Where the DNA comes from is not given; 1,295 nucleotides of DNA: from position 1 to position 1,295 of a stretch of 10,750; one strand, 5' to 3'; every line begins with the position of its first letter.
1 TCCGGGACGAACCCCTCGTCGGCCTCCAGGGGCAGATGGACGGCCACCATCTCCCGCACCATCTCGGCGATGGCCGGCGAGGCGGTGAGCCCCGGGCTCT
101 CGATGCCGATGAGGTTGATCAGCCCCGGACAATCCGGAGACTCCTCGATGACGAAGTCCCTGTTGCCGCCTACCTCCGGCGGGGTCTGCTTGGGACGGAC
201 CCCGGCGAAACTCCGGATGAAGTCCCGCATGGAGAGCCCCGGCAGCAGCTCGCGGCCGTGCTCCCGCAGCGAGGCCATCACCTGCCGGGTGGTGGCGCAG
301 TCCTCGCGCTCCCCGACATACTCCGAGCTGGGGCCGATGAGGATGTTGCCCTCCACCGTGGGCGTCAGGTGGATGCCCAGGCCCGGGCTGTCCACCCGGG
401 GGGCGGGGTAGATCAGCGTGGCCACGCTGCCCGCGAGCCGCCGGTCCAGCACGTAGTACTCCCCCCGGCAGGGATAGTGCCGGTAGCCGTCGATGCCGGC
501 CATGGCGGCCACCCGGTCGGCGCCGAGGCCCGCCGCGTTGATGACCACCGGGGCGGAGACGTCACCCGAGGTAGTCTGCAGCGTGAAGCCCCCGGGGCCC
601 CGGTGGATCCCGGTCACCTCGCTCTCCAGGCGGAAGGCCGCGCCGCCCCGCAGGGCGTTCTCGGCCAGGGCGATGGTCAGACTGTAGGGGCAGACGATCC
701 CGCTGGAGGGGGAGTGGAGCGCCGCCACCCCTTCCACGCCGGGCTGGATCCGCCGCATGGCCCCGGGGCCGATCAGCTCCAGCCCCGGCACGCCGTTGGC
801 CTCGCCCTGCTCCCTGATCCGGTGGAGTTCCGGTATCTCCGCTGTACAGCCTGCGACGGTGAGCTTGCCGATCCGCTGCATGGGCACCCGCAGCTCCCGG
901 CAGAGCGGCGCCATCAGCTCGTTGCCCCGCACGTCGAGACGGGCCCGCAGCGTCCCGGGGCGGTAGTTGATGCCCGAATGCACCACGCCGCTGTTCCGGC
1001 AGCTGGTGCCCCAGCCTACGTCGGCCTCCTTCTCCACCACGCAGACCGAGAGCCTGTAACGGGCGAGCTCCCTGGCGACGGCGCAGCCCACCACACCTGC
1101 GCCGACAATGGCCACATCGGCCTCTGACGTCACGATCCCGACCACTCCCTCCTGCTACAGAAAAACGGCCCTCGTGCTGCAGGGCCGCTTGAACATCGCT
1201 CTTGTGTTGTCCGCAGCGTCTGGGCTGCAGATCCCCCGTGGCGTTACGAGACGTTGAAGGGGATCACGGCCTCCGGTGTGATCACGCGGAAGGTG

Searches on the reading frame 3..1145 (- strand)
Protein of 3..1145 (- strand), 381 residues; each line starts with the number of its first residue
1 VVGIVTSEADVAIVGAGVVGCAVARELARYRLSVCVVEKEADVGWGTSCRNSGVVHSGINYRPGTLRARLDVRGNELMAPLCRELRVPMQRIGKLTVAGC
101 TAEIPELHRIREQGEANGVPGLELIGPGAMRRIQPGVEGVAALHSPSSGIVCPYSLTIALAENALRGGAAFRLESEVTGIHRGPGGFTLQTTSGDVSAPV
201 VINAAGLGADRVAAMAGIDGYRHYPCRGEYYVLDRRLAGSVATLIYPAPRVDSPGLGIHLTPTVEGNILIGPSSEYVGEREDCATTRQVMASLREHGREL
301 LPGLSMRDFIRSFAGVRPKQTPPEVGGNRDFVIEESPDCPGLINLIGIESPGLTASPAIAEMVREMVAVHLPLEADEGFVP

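Call 35: search_protein_families(library=ncbifam, proteins=[window:3-1145:-], max_evalue=0.01)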
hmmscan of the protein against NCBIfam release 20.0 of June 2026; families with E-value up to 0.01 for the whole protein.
window:3-1145:- (381 aa): 50 families (the best 25 are shown)
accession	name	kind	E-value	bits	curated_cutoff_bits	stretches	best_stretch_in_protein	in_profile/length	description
NF033460.1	glycerol3P_ox_II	equivalog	1.8e-70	238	460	1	9-367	2-360/361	type 2 glycerol-3-phosphate oxidase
NF008726.1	PRK11728.1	equivalog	1.2e-68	231.8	299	1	10-284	2-278/389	L-2-hydroxyglutarate oxidase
TIGR03377.1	glycerol3P_GlpA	equivalog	1.1e-25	90.3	552.8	1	10-371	1-362/530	anaerobic glycerol-3-phosphate dehydrogenase subunit GlpA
NF008313.0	PRK11101.1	equivalog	1.5e-19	70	425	1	7-368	7-370/548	anaerobic glycerol-3-phosphate dehydrogenase subunit A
TIGR02352.1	thiamin_ThiO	equivalog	7.5e-19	68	250.8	1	11-367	1-347/351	glycine oxidase ThiO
NF002480.1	PRK01747.1-1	equivalog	3.8e-16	58.6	540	1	7-276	247-508/645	bifunctional tRNA (5-methylaminomethyl-2-thiouridine)(34)-methyltransferase MnmC2/FAD-dependent 5-carboxymethylaminomethyl-2-thiouridine(34)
NF050086.1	pipecolate_AmaA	exception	4e-15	55.4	600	1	7-205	24-233/425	L-pipecolate oxidase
TIGR03197.1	MnmC_Cterm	equivalog_domain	5.5e-15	55.3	174.2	1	10-218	1-212/400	FAD-dependent 5-carboxymethylaminomethyl-2-thiouridine(34) oxidoreductase MnmC1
TIGR03364.1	HpnW_proposed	hypoth_equivalog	2.4e-13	49.9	285.1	1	10-206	2-194/365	TIGR03364 family FAD-dependent oxidoreductase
NF009906.0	PRK13369.1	equivalog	2.7e-10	39.4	352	1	7-61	5-58/502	glycerol-3-phosphate dehydrogenase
TIGR01373.1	soxB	subfamily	5e-09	35.5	529.45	1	8-368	30-383/407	sarcosine oxidase subunit beta family protein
NF008899.0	PRK12266.1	equivalog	1.3e-08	33.8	360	1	7-61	5-58/508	glycerol-3-phosphate dehydrogenase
NF001933.0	PRK00711.1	subfamily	1.5e-08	34.1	383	1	11-58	3-50/429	D-amino acid dehydrogenase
NF008425.0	PRK11259.1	equivalog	2e-08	33.6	257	1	7-213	3-209/377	N-methyl-L-tryptophan oxidase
TIGR02032.1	GG-red-SF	subfamily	3.6e-08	33.4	158.8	1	10-49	2-40/297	geranylgeranyl reductase family protein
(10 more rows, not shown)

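Call 36: search_protein_families(library=pfam, proteins=[window:3-1145:-], max_evalue=1)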
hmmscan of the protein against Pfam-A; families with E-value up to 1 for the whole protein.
window:3-1145:- (381 aa): 19 families
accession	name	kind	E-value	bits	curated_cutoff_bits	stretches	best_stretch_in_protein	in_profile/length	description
PF01266.30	DAO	-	4.9e-74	250.4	27.9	1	10-365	1-352/353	FAD dependent oxidoreductase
PF13450.12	NAD_binding_8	-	2.2e-07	31.5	21.9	1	13-56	1-45/68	NAD(P)-binding Rossmann-like domain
PF05834.18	Lycopene_cycl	-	8.5e-06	25.5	23.4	1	10-46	1-39/380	Lycopene cyclase protein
PF07992.20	Pyr_redox_2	-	2.1e-05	24.5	26.1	1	10-49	2-41/291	Pyridine nucleotide-disulphide oxidoreductase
PF13738.12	Pyr_redox_3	-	2.1e-05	24.3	30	2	172-207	99-134/305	Pyridine nucleotide-disulphide oxidoreductase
PF01946.23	Thi4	-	9.5e-05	22.2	26.2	1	7-47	16-57/235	Thi4 family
PF01494.25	FAD_binding_3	-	0.00013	21.7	22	1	8-42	1-35/349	FAD binding domain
PF00070.33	Pyr_redox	-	0.00043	21.2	22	1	11-41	2-32/82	Pyridine nucleotide-disulphide oxidoreductase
PF00890.30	FAD_binding_2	-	0.0012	18.6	20.4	1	10-50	1-41/414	FAD binding domain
PF01134.28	GIDA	-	0.012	15.2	22.1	1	10-53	1-44/391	Glucose inhibited division protein A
PF01593.30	Amino_oxidase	-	0.019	14.7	19.8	1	157-209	207-258/443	Flavin containing amine oxidoreductase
PF02254.24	TrkA_N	-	0.022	15.5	23.8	1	11-42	1-32/116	TrkA-N domain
PF03486.20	HI0933_like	-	0.033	14.1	50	1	10-44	2-36/244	HI0933-like protein Rossmann domain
PF13454.12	NAD_binding_9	-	0.039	14.4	21.8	1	12-47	1-39/155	FAD-NAD(P)-binding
PF00899.27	ThiF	-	0.043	13.4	28.1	1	8-29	20-41/238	ThiF family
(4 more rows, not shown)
